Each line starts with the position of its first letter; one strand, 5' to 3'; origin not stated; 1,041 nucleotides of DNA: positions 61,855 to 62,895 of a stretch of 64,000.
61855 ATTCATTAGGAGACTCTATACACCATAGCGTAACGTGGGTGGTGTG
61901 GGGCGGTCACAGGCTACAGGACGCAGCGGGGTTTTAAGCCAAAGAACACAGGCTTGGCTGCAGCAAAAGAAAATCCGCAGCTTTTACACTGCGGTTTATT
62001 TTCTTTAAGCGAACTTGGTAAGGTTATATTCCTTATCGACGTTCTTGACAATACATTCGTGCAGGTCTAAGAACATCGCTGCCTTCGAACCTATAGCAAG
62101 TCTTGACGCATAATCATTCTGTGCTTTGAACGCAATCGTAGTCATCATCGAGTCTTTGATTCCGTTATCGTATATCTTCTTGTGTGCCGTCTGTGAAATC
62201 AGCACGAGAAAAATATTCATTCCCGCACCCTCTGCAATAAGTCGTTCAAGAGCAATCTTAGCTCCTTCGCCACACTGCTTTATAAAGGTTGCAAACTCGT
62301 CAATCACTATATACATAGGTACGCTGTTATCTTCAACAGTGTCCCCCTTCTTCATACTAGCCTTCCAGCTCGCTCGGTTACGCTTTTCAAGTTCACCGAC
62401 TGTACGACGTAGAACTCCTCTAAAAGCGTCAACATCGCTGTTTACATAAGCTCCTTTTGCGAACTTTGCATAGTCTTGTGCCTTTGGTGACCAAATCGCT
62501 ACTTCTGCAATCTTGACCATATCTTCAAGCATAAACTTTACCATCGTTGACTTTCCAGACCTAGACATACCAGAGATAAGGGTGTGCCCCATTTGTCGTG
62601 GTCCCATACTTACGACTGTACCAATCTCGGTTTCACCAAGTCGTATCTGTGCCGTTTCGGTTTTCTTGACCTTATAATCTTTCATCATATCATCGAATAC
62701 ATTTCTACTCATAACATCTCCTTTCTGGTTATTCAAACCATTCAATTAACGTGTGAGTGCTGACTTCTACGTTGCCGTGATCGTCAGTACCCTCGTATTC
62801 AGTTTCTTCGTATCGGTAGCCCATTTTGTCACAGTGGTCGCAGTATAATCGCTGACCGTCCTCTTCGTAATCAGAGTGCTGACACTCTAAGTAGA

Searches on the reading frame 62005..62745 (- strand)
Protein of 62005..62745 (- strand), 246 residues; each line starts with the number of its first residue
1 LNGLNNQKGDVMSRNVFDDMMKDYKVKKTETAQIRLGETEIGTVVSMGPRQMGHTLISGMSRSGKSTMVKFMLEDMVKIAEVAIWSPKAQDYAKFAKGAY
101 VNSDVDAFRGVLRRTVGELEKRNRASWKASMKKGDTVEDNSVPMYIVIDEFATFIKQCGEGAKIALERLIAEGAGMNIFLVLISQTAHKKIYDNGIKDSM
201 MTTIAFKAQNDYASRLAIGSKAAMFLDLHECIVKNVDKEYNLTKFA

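Call 59: search_protein_families(library=pfam, proteins=[window:62005-62745:-], max_evalue=0.001)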
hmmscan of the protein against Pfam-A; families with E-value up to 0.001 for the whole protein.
window:62005-62745:- (246 aa): 1 family
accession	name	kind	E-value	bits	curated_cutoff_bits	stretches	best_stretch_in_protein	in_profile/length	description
PF01580.24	FtsK_SpoIIIE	-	0.00016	21.7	24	0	27-73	13-60/221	FtsK/SpoIIIE family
